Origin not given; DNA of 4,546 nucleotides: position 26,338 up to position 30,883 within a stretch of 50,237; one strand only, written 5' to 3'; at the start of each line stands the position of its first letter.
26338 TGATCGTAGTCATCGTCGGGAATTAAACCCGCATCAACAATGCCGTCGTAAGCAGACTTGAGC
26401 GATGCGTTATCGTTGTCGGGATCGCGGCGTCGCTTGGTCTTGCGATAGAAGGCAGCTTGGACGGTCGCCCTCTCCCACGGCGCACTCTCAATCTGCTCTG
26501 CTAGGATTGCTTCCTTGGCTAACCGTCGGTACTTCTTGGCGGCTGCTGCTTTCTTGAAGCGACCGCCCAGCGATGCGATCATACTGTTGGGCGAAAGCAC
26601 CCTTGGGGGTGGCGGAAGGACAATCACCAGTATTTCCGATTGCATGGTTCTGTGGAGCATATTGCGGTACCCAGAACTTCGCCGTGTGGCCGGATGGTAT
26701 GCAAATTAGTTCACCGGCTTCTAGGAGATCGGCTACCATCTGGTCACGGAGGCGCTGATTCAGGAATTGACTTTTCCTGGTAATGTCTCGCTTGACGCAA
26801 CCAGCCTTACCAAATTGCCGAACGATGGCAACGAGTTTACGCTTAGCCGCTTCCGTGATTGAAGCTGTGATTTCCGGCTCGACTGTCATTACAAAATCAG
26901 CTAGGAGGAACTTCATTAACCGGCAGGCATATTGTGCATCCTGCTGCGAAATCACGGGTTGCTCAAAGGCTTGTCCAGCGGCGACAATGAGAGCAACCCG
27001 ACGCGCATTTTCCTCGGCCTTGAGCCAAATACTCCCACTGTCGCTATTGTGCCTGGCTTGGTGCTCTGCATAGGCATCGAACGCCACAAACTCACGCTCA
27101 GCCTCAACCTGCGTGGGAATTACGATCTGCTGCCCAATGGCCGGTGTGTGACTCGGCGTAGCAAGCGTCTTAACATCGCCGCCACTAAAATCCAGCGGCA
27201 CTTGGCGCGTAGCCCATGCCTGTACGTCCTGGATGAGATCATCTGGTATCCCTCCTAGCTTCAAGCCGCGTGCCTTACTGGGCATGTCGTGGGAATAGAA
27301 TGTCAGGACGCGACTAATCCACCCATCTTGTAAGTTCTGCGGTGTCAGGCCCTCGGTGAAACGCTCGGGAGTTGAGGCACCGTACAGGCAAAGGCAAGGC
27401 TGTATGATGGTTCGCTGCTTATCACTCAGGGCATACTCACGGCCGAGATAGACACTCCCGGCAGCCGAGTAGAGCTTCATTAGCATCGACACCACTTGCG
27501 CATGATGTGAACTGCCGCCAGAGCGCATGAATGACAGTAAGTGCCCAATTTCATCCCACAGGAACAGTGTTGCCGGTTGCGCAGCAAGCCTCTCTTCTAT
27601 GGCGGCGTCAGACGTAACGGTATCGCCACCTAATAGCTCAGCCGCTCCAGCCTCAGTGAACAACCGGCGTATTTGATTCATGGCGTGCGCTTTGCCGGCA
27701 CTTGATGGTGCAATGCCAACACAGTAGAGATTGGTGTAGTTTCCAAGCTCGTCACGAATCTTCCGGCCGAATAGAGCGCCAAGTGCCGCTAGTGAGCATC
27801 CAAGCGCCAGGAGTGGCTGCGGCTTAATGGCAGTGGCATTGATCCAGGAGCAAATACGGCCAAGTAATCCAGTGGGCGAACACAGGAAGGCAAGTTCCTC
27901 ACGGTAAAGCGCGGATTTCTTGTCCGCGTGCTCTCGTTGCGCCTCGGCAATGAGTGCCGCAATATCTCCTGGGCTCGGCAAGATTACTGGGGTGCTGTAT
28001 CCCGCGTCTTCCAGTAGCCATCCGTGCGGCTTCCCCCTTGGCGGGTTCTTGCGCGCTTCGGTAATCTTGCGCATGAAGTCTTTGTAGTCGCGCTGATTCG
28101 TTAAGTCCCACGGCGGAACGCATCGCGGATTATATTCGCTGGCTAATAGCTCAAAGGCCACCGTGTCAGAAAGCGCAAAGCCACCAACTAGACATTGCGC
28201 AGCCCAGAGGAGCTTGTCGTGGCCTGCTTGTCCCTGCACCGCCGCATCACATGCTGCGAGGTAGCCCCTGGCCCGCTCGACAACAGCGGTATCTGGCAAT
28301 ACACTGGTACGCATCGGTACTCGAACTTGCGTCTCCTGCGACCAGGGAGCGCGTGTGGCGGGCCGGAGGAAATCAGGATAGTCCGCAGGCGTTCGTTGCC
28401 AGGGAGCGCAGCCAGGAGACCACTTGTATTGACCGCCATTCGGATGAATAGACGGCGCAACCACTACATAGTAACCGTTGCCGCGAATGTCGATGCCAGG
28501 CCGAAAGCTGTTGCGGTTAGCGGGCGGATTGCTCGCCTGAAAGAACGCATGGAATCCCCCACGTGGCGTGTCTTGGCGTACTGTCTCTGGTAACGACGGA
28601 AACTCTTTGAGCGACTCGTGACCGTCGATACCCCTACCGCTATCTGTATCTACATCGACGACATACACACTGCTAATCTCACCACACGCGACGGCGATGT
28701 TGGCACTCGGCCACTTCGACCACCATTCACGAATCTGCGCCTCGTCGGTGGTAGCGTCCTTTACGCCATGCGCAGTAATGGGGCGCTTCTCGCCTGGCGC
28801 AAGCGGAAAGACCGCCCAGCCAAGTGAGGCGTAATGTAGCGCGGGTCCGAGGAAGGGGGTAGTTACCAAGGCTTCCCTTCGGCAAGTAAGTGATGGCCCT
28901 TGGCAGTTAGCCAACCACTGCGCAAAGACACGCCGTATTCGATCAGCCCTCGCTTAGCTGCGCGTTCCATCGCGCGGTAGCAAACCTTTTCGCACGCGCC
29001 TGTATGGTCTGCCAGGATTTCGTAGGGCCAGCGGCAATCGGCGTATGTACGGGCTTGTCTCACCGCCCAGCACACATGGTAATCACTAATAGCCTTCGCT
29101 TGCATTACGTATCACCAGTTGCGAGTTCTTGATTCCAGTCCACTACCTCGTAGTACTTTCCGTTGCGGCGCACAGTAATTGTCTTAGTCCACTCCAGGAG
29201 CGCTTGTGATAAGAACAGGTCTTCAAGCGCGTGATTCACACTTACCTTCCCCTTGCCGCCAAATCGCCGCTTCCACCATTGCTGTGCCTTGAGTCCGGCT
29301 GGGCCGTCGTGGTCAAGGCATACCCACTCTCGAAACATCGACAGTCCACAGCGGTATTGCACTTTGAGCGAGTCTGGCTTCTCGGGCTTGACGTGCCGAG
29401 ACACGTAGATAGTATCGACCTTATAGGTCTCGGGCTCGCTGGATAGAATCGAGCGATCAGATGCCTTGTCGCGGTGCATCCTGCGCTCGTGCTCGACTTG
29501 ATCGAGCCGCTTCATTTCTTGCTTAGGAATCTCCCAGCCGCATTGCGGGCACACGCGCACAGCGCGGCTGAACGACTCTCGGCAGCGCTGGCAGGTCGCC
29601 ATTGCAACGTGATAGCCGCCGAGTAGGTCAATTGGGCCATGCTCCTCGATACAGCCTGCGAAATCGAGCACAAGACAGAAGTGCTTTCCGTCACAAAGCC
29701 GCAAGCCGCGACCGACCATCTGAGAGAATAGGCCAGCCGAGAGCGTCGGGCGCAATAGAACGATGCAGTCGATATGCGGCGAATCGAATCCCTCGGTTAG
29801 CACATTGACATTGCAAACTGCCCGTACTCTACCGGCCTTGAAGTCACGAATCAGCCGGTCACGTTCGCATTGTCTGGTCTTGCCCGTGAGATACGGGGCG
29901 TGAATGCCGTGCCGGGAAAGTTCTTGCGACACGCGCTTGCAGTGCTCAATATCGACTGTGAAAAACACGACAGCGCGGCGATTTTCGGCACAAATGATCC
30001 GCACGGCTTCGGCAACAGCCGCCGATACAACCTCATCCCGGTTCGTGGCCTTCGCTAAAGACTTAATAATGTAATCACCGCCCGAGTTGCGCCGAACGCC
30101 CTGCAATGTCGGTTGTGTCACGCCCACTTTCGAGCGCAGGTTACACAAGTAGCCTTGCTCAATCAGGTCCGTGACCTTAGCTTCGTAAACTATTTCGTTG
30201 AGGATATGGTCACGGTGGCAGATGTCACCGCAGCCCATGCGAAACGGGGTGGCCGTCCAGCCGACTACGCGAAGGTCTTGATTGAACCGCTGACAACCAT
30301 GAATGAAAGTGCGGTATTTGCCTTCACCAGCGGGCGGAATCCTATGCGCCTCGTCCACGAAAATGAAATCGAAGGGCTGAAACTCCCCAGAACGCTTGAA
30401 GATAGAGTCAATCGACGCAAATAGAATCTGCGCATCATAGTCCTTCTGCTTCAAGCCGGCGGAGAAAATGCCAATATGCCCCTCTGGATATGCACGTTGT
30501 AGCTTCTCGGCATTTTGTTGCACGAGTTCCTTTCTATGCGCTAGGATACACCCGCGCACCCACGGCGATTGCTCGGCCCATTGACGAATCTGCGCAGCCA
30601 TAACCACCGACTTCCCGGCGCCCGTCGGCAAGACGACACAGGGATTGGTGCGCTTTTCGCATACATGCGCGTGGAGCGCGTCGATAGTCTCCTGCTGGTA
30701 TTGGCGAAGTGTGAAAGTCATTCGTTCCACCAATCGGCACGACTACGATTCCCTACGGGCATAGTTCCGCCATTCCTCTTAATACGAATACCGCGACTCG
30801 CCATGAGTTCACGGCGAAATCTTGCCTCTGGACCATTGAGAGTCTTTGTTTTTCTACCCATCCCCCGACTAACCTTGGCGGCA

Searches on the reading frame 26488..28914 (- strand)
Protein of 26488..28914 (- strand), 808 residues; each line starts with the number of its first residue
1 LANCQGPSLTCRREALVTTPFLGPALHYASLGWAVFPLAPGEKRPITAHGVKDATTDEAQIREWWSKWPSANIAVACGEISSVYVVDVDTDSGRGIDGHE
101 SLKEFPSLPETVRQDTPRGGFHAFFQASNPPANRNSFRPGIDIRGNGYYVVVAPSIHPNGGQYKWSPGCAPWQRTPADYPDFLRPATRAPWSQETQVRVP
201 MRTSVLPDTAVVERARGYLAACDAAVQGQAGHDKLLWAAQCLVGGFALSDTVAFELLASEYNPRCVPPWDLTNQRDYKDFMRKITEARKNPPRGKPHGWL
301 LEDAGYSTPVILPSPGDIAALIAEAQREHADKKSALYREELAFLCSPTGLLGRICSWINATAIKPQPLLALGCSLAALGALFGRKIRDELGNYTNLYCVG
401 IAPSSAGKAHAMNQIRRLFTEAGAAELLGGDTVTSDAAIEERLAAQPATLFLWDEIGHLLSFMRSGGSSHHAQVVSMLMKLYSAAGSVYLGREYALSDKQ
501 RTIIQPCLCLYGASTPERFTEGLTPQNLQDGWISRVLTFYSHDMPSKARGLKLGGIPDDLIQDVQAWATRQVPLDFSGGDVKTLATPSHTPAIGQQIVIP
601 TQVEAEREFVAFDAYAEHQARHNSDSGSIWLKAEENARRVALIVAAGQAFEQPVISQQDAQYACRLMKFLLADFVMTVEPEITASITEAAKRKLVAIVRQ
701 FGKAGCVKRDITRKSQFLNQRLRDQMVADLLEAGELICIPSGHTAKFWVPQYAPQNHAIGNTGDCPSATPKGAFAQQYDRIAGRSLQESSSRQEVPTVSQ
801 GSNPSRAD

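Call 14: search_protein_families(library=pfam, proteins=[window:26488-28914:-], max_evalue=0.01)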
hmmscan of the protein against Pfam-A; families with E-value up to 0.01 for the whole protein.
window:26488-28914:- (808 aa): 2 families
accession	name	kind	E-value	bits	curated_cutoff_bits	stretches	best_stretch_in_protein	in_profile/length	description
PF09250.16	Prim-Pol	-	5.6e-44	150.8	22.8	1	25-181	1-157/158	Bifunctional DNA primase/polymerase, N-terminal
PF13148.11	DUF3987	-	5.3e-10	39.5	27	1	434-673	131-357/364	Protein of unknown function (DUF3987)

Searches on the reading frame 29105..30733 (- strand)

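Call 14: search_protein_families(library=pfam, proteins=[window:29105-30733:-], max_evalue=0.01)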
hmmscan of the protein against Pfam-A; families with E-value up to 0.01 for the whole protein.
window:29105-30733:- (542 aa): 6 families
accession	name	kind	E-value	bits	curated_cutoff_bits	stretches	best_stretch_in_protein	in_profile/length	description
PF04851.21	ResIII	-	6.5e-24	85.1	22.5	1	7-165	2-164/164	Type III restriction enzyme, res subunit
PF00271.37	Helicase_C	-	4.6e-14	53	23.5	1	244-346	7-109/110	Helicase conserved C-terminal domain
PF00270.35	DEAD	-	1.3e-10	41.7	26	1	11-164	2-161/167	DEAD/DEAH box helicase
PF18766.7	SWI2_SNF2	-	5.8e-05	23.3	26.7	1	16-165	5-157/221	SWI2/SNF2 ATPase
PF13191.12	AAA_16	-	0.0011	19.9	32.6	1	7-135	2-147/167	AAA ATPase domain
PF12773.13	DZR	-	0.0045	17.6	27.3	0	377-399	23-45/45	Double zinc ribbon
